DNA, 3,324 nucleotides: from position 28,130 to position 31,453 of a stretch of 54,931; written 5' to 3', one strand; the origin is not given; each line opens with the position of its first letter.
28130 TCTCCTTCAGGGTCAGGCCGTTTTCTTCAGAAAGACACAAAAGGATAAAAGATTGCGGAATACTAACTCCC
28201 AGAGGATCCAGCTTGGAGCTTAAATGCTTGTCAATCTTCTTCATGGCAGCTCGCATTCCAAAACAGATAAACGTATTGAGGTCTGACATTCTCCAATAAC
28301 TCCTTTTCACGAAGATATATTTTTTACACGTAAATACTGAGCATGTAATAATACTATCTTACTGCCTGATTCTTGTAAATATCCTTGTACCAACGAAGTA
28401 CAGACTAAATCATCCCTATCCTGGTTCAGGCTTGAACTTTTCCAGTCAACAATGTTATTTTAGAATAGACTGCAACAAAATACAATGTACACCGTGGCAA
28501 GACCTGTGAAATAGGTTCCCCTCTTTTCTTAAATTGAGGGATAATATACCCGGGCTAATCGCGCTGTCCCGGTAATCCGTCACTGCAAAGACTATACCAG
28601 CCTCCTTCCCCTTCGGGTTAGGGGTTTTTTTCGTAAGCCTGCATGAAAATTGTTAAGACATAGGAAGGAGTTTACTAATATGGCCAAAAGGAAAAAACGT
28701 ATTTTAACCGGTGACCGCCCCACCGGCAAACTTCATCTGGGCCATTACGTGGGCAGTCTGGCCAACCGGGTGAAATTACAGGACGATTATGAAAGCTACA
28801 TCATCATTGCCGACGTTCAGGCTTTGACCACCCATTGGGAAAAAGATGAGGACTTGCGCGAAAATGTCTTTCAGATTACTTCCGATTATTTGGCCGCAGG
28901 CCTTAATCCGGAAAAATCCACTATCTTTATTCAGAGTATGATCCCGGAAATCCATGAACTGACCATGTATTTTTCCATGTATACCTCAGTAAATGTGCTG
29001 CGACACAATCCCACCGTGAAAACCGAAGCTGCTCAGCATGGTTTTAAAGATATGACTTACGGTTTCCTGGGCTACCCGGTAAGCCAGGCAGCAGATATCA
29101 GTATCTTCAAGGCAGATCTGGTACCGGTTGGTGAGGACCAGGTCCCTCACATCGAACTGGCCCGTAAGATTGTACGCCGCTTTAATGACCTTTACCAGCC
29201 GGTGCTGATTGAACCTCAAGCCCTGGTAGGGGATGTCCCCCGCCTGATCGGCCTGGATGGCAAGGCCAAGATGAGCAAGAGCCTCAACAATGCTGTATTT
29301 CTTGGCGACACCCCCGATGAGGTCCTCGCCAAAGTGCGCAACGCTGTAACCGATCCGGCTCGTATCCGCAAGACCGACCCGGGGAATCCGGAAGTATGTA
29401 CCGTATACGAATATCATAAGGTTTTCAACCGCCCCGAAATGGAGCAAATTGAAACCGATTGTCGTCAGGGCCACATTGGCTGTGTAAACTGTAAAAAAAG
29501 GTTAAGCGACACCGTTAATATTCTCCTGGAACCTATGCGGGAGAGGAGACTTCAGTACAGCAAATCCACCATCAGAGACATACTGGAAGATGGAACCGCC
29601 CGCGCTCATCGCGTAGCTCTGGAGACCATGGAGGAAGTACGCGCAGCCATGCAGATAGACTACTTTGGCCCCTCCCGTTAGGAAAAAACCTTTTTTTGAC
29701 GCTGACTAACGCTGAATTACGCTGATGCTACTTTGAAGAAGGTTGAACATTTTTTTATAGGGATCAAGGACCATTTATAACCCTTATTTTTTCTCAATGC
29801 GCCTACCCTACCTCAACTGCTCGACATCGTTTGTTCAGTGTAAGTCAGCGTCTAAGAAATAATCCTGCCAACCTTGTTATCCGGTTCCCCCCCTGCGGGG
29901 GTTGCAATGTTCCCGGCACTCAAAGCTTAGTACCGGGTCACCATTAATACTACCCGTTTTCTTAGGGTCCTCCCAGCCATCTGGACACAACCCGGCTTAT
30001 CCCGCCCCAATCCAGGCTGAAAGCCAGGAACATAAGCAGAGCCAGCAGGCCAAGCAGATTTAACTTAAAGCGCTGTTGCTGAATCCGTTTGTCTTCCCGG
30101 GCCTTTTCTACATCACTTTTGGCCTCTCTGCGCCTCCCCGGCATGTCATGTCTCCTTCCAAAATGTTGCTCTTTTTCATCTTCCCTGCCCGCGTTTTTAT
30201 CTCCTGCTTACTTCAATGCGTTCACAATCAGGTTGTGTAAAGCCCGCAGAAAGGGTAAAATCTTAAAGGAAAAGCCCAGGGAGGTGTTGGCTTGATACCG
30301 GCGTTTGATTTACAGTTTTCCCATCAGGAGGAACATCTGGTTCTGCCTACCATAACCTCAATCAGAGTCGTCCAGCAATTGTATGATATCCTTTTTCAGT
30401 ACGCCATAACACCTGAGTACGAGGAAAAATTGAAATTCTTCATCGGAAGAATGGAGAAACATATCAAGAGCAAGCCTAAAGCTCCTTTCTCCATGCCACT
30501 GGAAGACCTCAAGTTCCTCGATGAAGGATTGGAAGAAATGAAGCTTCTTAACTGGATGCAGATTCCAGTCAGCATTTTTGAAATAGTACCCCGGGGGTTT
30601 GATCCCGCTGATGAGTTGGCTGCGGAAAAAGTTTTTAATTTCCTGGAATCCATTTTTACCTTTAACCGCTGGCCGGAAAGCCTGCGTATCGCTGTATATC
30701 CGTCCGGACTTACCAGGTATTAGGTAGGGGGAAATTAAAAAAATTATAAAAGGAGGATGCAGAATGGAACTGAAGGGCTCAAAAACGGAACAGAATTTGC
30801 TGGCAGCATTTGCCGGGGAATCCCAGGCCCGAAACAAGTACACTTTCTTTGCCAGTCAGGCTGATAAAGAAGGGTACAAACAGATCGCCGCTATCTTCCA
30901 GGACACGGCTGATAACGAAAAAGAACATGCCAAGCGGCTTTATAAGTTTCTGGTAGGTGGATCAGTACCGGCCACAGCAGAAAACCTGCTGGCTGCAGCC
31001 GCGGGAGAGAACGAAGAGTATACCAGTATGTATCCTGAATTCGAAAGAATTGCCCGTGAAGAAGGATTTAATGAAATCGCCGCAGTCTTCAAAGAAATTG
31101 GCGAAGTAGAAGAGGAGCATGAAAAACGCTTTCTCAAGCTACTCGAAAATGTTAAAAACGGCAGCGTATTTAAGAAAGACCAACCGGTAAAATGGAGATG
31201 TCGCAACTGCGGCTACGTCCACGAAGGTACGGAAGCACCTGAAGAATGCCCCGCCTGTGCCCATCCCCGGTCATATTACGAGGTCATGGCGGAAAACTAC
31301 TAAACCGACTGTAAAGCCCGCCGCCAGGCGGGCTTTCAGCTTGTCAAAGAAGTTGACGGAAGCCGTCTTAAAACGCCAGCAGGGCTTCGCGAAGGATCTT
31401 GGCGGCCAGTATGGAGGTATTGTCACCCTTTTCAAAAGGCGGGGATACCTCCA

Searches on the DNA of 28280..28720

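Call 90: search_rna_families(source=window, start=28280, end=28720, threshold=evalue, max_evalue=1)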
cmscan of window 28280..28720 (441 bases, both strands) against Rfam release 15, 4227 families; matches with E-value up to 1: 0.
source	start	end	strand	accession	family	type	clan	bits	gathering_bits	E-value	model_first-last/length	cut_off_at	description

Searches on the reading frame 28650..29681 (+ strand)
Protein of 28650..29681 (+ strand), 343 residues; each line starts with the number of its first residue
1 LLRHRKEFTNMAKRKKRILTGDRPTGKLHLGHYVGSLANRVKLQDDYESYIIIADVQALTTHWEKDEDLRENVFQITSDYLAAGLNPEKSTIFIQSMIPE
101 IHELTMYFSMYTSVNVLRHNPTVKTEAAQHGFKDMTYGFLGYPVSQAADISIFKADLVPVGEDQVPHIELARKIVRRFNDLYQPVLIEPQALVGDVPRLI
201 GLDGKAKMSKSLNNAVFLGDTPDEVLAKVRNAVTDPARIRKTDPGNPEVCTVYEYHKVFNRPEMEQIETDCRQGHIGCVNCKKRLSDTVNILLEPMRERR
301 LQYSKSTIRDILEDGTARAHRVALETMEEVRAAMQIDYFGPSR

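Call 71: search_protein_families(library=pfam, proteins=[window:28650-29681:+], max_evalue=0.001)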
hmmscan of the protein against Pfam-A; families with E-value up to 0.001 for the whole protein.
window:28650-29681:+ (343 aa): 1 family
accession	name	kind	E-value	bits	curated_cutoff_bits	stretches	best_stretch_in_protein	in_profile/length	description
PF00579.31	tRNA-synt_1b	-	1.3e-62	212.2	21.1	1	13-293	3-291/292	tRNA synthetases class I (W and Y)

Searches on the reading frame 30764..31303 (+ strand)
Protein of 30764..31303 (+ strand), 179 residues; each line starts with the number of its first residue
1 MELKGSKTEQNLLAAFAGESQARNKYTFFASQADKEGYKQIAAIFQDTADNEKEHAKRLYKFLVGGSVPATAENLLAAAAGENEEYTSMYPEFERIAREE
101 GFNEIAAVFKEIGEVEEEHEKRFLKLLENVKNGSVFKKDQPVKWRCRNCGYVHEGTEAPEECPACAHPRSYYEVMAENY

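Call 71: search_protein_families(library=pfam, proteins=[window:30764-31303:+], max_evalue=0.001)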
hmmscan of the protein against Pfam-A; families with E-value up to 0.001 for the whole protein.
window:30764-31303:+ (179 aa): 5 families
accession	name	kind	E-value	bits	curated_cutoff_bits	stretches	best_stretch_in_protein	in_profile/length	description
PF02915.23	Rubrerythrin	-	1.7e-28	100.1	22.8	1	11-127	2-137/137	Rubrerythrin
PF21349.2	RUBY_RBDX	-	2.3e-15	56.2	26.5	1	144-173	1-30/30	Rubrerythrin, rubredoxin-like domain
PF00210.30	Ferritin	-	1.9e-09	38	24.5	1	11-131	3-140/142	Ferritin-like domain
PF23458.2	DUF7130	-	3.1e-07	30.6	35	1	114-171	26-82/89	Domain of unknown function (DUF7130)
PF01155.25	HypA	-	2.7e-06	27.8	28.9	1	90-169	11-96/112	Hydrogenase/urease nickel incorporation, metallochaperone, hypA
